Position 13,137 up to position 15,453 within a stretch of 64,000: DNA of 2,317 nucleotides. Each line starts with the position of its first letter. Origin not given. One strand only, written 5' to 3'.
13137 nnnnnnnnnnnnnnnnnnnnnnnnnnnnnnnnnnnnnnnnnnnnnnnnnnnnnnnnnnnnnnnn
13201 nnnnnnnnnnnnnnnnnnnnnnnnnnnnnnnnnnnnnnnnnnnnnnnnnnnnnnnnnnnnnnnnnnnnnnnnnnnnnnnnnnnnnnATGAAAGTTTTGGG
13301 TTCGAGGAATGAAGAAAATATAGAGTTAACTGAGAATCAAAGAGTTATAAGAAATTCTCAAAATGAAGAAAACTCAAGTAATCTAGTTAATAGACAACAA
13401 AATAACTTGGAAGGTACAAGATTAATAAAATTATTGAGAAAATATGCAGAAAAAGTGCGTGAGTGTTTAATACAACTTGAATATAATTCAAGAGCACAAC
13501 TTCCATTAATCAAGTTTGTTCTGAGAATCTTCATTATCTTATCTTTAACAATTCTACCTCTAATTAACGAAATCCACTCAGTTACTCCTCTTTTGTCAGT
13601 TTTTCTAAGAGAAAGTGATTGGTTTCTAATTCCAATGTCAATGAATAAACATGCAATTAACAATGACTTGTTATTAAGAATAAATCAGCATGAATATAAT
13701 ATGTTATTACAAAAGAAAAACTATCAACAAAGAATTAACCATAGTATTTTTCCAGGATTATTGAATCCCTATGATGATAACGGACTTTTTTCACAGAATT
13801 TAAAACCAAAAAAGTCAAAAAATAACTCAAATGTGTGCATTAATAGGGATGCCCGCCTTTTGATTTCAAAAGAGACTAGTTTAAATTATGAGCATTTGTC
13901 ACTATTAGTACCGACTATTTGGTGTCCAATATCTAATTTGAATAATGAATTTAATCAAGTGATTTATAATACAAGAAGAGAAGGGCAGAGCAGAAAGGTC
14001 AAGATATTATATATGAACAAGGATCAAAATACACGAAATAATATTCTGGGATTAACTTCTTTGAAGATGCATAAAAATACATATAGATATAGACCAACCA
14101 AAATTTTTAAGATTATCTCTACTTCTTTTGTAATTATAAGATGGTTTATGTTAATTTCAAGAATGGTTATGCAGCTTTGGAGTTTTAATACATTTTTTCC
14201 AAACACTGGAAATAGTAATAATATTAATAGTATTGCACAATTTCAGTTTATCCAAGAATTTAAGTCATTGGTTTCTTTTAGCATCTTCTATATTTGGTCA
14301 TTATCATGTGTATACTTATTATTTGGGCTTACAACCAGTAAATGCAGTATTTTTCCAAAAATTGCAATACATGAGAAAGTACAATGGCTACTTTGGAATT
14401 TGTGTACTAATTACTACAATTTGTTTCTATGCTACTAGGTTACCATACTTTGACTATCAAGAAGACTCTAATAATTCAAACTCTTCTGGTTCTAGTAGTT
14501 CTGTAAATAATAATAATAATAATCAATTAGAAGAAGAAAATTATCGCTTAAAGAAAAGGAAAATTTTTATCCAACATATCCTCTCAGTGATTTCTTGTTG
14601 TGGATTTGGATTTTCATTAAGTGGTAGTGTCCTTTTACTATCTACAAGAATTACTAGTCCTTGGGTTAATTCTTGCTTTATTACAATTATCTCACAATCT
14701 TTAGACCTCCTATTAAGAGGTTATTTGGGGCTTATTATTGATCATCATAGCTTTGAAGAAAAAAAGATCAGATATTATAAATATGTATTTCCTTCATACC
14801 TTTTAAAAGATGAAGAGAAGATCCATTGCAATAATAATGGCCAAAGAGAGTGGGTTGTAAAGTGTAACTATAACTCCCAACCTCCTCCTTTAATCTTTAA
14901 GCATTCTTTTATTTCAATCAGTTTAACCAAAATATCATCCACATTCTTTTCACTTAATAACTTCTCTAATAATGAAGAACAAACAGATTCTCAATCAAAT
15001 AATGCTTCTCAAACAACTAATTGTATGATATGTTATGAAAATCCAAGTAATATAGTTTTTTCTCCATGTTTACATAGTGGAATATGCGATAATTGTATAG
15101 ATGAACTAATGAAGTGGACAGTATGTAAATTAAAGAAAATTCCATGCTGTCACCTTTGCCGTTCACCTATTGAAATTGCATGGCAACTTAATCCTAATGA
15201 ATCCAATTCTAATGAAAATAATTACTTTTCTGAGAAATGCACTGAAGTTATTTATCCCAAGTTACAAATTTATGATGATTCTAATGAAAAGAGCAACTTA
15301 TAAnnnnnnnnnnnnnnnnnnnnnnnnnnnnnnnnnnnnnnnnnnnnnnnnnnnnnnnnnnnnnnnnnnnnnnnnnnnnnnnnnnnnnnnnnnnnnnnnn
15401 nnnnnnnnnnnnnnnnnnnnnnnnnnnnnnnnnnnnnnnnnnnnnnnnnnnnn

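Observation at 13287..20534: Tandem pair of paralogous polytopic-membrane RING-finger proteins, with a third RING gene at the window start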

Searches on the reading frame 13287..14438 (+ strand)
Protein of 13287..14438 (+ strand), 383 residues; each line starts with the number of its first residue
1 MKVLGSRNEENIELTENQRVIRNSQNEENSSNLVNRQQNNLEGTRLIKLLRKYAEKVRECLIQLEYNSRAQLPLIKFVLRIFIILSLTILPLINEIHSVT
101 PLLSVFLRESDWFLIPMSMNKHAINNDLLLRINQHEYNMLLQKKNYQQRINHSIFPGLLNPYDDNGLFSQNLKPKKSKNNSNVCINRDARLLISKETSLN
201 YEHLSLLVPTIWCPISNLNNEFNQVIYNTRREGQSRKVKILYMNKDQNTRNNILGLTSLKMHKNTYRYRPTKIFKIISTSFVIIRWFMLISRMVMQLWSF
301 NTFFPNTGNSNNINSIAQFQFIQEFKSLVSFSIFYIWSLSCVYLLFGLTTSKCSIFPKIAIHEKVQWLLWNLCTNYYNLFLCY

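Call 4: search_protein_families(library=pfam, proteins=[window:13287-14438:+], max_evalue=1)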
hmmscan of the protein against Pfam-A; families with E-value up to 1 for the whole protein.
window:13287-14438:+ (383 aa): 0 families

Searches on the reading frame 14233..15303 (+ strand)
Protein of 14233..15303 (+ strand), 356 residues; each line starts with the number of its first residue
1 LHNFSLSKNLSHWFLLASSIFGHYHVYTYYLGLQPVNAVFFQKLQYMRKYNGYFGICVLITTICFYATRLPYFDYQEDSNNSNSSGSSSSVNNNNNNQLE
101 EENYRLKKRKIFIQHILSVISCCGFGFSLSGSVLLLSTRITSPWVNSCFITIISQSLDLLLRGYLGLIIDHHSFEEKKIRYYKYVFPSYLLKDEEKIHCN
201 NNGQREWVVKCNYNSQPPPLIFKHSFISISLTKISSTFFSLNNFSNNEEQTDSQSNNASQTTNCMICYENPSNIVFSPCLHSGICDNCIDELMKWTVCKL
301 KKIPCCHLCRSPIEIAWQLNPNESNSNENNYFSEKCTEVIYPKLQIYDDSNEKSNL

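Call 4: search_protein_families(library=pfam, proteins=[window:14233-15303:+], max_evalue=1)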
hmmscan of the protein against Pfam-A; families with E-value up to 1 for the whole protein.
window:14233-15303:+ (356 aa): 3 families
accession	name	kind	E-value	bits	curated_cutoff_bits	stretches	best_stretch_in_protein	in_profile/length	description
PF13920.12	zf-C3HC4_3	-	2.3e-09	37.3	27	1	262-314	3-47/49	Zinc finger, C3HC4 type (RING finger)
PF24921.1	RING_XB3-XBAT31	-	0.045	14.2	50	1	264-313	2-55/57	E3 ubiquitin-protein ligase XB3/XBAT31 RING finger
PF14447.12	Prok-RING_4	-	0.12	12.7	27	1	264-291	1-27/46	Prokaryotic RING finger family 4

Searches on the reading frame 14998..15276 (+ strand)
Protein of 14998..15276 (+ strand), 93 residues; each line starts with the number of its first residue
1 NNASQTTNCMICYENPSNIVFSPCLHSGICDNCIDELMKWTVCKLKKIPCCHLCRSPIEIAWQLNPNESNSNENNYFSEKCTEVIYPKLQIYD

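Call 38: search_solved_structures(query=window:14998-15276:+, max_evalue=0.01, show_alignments=2)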
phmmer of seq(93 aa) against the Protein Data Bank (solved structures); distinct sequences matched with E-value up to 0.01: 8.
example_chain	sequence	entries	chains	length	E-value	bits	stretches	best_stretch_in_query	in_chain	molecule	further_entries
3eb5_A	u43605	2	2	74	0.00014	25.2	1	6-44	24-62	Baculoviral IAP repeat-containing protein 3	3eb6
6hpr_A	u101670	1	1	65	0.00015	25.1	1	6-44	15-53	Baculoviral IAP repeat-containing protein 2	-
1chc_A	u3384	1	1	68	0.00017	24.9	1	6-62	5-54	EQUINE HERPES VIRUS-1 RING DOMAIN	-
2ea5_A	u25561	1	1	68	0.001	22.4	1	5-44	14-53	Cell growth regulator with RING finger domain protein 1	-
13rz_A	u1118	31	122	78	0.0013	22.1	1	6-47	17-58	E3 ubiquitin-protein ligase MYLIP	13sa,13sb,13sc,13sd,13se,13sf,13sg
2yhn_A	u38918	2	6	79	0.0013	22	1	6-47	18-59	E3 UBIQUITIN-PROTEIN LIGASE MYLIP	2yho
3t6p_A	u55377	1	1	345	0.0029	21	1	6-44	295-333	Baculoviral IAP repeat-containing protein 2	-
2ma6_A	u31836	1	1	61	0.005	20.2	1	4-39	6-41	E3 ubiquitin-protein ligase RNF123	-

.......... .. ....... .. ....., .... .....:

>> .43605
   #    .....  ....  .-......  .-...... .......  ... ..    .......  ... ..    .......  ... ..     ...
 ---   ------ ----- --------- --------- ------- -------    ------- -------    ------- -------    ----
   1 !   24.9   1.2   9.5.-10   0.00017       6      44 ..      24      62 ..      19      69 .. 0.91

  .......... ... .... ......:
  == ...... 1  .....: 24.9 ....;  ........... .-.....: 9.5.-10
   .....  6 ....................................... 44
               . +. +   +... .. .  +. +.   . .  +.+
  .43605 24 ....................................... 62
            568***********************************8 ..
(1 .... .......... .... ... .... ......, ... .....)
